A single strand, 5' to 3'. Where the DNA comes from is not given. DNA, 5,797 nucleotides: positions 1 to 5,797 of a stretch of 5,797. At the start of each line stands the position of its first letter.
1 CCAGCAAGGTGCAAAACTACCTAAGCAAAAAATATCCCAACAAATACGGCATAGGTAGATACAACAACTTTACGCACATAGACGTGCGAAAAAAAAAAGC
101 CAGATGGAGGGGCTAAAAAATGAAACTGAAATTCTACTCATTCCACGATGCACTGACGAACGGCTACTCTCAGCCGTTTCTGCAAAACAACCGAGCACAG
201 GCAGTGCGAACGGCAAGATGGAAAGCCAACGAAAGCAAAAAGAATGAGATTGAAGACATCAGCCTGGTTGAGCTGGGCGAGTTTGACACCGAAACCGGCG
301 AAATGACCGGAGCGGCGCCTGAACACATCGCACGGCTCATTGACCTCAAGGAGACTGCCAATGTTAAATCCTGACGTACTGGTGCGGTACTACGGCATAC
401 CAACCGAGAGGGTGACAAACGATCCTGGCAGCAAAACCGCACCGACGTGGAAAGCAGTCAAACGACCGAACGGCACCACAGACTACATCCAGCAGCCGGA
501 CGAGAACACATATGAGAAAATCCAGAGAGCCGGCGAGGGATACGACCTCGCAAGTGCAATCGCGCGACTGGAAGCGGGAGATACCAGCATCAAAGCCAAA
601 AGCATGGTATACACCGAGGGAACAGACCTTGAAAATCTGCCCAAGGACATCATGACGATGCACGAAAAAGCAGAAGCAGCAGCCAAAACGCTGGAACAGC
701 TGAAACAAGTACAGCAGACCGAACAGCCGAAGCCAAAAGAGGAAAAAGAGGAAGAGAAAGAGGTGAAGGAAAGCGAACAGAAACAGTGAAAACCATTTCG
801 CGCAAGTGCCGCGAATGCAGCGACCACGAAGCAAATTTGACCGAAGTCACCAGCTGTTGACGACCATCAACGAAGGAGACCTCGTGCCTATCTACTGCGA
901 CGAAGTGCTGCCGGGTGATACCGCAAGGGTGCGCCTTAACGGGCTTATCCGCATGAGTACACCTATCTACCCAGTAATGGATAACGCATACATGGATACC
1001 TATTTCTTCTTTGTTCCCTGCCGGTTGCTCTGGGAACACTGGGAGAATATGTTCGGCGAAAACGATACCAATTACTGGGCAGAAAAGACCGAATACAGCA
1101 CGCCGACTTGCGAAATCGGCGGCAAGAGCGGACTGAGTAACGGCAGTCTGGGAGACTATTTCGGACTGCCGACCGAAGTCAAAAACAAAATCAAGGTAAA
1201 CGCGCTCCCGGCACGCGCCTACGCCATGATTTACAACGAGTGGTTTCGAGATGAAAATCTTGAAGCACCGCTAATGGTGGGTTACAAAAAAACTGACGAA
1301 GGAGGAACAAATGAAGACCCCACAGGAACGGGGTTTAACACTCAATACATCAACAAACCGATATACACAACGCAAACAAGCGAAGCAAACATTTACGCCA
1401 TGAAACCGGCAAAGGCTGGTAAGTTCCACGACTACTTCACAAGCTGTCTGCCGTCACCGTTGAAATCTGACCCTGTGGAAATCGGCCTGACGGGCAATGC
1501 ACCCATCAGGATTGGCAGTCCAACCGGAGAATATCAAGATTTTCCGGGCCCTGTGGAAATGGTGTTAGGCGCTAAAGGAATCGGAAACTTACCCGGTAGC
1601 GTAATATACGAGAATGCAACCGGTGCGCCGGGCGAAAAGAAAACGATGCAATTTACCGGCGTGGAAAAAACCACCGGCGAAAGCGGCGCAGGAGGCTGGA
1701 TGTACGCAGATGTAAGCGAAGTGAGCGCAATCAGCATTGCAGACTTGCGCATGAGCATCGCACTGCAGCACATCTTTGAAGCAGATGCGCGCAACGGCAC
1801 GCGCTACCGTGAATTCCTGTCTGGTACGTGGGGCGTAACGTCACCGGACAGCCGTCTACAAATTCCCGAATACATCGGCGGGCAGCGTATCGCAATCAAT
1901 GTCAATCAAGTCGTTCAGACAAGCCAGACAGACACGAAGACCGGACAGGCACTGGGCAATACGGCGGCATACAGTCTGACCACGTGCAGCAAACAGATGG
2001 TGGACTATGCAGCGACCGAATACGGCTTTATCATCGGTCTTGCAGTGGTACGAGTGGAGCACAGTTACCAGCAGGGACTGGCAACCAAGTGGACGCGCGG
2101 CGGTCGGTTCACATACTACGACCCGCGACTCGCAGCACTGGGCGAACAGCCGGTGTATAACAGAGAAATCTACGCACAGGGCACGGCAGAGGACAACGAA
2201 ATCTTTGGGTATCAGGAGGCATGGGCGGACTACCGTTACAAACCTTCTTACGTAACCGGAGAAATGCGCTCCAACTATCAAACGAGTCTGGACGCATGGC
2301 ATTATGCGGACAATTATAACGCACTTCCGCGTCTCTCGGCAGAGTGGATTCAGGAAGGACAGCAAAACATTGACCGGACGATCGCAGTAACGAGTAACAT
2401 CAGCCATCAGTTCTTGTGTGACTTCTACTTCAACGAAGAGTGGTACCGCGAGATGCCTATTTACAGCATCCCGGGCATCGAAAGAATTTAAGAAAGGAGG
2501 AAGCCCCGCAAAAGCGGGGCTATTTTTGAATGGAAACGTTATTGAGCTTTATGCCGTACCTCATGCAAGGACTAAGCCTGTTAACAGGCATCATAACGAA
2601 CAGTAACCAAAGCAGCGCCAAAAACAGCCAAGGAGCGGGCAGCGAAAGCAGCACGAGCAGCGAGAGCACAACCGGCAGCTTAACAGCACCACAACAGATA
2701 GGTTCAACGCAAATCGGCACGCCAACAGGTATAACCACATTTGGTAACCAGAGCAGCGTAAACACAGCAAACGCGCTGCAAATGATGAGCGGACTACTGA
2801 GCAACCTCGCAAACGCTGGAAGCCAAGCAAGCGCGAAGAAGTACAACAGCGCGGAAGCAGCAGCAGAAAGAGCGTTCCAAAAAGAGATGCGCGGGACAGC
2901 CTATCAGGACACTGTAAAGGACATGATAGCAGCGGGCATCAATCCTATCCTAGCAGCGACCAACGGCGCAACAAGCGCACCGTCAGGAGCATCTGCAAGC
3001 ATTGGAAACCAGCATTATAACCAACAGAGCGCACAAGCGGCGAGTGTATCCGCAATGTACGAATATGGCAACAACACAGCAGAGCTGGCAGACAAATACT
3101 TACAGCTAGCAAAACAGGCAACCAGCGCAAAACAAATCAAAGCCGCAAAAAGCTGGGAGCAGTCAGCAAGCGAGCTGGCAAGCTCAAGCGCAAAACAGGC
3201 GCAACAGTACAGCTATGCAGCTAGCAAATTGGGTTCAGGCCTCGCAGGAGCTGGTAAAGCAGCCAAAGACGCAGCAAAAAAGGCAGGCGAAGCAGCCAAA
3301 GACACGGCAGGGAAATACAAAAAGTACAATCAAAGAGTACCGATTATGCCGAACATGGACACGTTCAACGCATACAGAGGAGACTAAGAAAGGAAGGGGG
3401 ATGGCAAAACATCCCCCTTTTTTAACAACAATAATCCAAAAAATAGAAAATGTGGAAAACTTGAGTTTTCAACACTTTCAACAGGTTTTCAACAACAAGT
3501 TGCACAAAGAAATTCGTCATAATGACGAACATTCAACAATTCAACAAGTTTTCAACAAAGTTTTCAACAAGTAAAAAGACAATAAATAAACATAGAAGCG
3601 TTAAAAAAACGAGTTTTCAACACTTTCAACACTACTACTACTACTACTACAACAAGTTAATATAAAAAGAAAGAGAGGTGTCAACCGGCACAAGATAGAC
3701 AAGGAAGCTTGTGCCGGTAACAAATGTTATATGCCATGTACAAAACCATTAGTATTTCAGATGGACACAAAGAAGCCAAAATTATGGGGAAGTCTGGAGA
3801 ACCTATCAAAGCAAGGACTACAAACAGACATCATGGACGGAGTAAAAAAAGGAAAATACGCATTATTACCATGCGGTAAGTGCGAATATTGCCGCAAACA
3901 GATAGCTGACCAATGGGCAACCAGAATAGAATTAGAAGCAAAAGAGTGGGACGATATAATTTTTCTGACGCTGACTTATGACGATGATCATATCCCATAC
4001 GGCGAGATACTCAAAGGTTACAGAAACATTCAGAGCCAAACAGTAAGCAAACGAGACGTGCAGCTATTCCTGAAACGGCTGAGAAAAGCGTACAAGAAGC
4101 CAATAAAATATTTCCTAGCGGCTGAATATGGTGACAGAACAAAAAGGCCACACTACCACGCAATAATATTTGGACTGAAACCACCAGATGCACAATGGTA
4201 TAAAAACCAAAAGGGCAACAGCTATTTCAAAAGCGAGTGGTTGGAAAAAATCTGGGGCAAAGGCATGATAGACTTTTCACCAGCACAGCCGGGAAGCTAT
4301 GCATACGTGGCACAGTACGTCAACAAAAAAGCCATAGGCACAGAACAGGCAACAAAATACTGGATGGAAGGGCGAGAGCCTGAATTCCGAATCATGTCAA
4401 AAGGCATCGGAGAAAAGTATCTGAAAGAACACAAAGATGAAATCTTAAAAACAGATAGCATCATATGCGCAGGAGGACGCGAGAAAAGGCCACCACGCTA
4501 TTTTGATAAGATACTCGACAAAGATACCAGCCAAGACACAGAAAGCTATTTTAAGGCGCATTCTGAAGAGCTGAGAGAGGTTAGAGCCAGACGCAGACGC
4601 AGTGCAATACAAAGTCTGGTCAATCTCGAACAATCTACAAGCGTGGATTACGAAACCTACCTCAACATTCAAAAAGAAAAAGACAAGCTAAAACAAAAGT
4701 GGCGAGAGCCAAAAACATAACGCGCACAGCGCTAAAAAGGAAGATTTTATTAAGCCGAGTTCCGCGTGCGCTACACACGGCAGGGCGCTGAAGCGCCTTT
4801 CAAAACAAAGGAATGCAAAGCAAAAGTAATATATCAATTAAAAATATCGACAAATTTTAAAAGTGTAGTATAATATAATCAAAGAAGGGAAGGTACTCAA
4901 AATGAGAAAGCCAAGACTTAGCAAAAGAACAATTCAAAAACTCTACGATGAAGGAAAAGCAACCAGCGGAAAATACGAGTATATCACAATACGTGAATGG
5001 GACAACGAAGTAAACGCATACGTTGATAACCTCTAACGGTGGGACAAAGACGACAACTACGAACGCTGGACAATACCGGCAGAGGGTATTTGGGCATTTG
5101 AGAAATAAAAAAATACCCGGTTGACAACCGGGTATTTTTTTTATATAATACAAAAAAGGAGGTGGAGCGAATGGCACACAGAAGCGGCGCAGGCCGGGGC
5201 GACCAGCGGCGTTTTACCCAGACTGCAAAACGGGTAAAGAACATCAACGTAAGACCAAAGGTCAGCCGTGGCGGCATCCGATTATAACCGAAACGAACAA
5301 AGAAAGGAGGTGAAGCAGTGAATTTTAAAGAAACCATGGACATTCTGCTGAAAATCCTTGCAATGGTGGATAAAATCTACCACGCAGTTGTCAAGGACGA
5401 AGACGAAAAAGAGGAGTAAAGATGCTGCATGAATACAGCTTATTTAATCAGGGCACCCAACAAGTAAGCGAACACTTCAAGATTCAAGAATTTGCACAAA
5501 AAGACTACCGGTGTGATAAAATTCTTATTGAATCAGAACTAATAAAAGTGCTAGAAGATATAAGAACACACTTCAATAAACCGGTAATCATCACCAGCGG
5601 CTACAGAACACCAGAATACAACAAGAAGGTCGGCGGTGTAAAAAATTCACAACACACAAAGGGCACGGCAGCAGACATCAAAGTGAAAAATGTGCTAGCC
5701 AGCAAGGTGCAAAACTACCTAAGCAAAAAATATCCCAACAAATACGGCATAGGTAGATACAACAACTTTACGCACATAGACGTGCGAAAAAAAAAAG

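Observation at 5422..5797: M15-family peptidoglycan peptidase in a microvirus, hidden across the circular junction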

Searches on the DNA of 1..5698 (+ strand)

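Call 16: search_dna_similar(query=window:1-5698:+, collection=phages, mode=distant, max_rows=25)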
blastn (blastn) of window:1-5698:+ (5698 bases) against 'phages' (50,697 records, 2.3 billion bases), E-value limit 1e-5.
Records with a match: 224; places in all: 237; records where one place covers at least 80% of the query: 4.
Best place of each record, by identity: 80-90% 6; 60-80% 218.
By first word of the organism name: Microviridae 85; Dulem 47; Gokushovirus 28; bajarodmic 22; Gokushovirinae 10; Microvirus 6; Human 5; Sigmofec 5; Capybara 4; Blackfly 3; and 7 more.
By host as written in the record: - 100; Varecia variegata 21; Homo sapiens 20; porcine 9; Lemur catta 7; Peromyscus fraterculus 7; Eulemur fulvus collaris 6; Propithecus coquereli 5; and 22 more.
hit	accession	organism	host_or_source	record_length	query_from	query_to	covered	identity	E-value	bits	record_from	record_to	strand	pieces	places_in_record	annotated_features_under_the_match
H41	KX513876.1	Human gut gokushovirus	Homo sapiens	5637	115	5313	83%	86.0%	0e+0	5521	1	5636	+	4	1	putative VP1 | putative VP4 | putative VP2 | hypothetical protein | peptidase M15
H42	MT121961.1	Gokushovirinae sp. SC_3_H2_2017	bacteria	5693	115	5310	81%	84.2%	0e+0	5090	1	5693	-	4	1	major capsid protein | hypothetical protein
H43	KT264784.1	Gokushovirus WZ-2015a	Homo sapiens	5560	7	5684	84%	76.4%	0e+0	3456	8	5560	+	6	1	VP1 | VP4 | VP2 | VP5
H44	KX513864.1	Human gokushovirus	Homo sapiens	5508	40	5678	81%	75.7%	0e+0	3250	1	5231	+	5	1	putative VP1 | putative VP4 | putative VP2 | peptidase M15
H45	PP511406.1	Dulem virus 202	Eulemur fulvus collaris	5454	775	2502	21%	67.5%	2e-43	336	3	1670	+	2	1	major capsid protein | internal scaffolding protein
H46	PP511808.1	Dulem virus 202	Propithecus coquereli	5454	775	2502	21%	67.5%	2e-43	336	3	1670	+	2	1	major capsid protein | internal scaffolding protein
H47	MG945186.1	Microviridae sp.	pig feces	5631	854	2492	20%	67.8%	1e-52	358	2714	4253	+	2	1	similar to VP1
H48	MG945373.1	Microviridae sp.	pig feces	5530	851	2475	20%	67.9%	2e-50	341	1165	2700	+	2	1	similar to VP1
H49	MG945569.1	Microviridae sp.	pig feces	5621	854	2492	20%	66.7%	2e-43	305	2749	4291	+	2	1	similar to VP1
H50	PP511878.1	Dulem virus 205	Propithecus coquereli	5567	860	2500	20%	66.4%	1e-47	281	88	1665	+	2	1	major capsid protein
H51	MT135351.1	Microvirus sp.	porcine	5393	855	2430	19%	68.1%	2e-49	332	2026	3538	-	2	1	major capsid protein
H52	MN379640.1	Chicken microvirus mg7_10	Gallus gallus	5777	773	2493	19%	67.2%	2e-38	296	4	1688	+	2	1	major capsid protein | internal scaffolding protein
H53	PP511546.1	Dulem virus 202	Varecia variegata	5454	854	2502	18%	68.4%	3e-41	325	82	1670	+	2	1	major capsid protein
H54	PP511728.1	Dulem virus 202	Lemur catta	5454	854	2502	18%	68.4%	3e-41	325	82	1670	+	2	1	major capsid protein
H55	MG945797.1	Microviridae sp.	pig feces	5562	854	2492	18%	68.0%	3e-42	324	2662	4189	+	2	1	similar to VP1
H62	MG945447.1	Microviridae sp.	pig feces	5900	2453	5022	10%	79.7%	3e-61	486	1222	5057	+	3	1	similar to VP1 | similar to VP3 | similar to peptidase | similar to VP5 | similar to hypothetical protein (x2) | and 1 other names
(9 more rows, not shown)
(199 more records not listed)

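Call 19: get_annotated_region(hit=H41, flank=6000)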
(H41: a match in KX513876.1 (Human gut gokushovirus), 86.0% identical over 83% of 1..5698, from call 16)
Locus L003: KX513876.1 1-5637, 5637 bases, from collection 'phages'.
description: Human gut gokushovirus isolate SH-CHD13, complete genome.
organism: Human gut gokushovirus (NCBI taxid 1986031)
taxonomy: Viruses; Monodnaviria; Sangervirae; Phixviricota; Malgrandaviricetes; Petitvirales; Microviridae; Gokushovirinae
host: Homo sapiens; source: human gut; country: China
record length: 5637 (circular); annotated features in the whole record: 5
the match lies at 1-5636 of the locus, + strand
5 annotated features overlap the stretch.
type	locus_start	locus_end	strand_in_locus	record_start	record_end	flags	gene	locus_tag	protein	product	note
CDS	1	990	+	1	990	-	-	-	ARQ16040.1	putative VP4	-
CDS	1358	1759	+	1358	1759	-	-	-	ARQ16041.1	peptidase M15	-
CDS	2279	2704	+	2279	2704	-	-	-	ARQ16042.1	hypothetical protein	-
CDS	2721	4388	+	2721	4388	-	-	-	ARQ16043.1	putative VP1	-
CDS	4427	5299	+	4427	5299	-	-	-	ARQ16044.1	putative VP2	-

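Call 20: get_annotated_region(hit=H42, flank=6000)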
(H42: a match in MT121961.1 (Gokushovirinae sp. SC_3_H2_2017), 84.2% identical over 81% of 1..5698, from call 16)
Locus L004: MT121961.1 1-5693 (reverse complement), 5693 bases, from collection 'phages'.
description: Gokushovirinae sp. SC_3_H2_2017 hypothetical protein and major capsid protein genes, complete cds.
organism: Gokushovirinae sp. SC_3_H2_2017 (NCBI taxid 2723244)
taxonomy: Viruses; Monodnaviria; Sangervirae; Phixviricota; Malgrandaviricetes; Petitvirales; Microviridae; Gokushovirinae
host: bacteria; source: human feces; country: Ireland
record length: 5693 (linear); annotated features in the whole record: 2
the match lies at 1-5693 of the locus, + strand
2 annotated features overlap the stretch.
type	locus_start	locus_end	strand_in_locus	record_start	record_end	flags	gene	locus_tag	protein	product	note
CDS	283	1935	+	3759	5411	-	-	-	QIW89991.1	major capsid protein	-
CDS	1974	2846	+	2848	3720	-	-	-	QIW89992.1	hypothetical protein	-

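Call 21: get_annotated_region(hit=H62, flank=6000)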
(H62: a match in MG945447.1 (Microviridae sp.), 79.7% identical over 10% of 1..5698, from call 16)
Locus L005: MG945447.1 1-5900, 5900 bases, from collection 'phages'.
description: UNVERIFIED: Microviridae sp. isolate 5964-1801, complete genome.
organism: Microviridae sp. (NCBI taxid 2202644)
taxonomy: Viruses; Monodnaviria; Sangervirae; Phixviricota; Malgrandaviricetes; Petitvirales; Microviridae
host: -; source: pig feces; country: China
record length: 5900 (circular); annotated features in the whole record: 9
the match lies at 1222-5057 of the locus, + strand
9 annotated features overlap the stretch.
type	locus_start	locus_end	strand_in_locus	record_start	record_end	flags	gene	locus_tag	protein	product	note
misc_feature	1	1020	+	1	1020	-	-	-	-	-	similar to VP4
misc_feature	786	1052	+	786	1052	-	-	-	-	-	similar to hypothetical protein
misc_feature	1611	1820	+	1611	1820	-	-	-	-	-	similar to hypothetical protein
misc_feature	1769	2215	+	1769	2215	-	-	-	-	-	similar to peptidase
misc_feature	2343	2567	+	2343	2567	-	-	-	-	-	similar to hypothetical protein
misc_feature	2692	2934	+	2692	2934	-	-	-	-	-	similar to VP5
misc_feature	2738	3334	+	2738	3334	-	-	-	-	-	similar to VP3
misc_feature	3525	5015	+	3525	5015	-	-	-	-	-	similar to VP1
misc_feature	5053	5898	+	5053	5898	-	-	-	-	-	similar to VP2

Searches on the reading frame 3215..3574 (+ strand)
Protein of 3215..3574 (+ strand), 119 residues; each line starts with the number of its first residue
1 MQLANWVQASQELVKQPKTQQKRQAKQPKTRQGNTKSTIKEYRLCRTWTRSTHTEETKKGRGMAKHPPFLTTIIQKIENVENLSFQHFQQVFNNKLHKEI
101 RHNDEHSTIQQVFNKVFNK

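Call 5: search_protein_families(library=pfam, proteins=[window:3215-3574:+], max_evalue=0.01)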
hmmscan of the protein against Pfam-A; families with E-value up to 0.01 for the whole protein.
window:3215-3574:+ (119 aa): 0 families

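Call 6: search_protein_families(library=phrogs, proteins=[window:3215-3574:+], max_evalue=0.01)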
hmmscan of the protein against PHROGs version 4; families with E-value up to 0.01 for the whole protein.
window:3215-3574:+ (119 aa): 1 family
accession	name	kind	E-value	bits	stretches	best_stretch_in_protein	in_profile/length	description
phrog_11717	-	unknown function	0.0036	18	1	8-101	118-197/208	-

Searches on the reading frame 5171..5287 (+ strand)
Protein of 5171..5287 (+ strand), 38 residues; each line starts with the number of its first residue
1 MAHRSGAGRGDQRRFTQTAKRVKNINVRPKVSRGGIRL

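Call 68: search_protein_families(library=pfam, proteins=[window:5171-5287:+], max_evalue=0.01)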
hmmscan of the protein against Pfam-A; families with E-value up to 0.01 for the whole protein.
window:5171-5287:+ (38 aa): 0 families
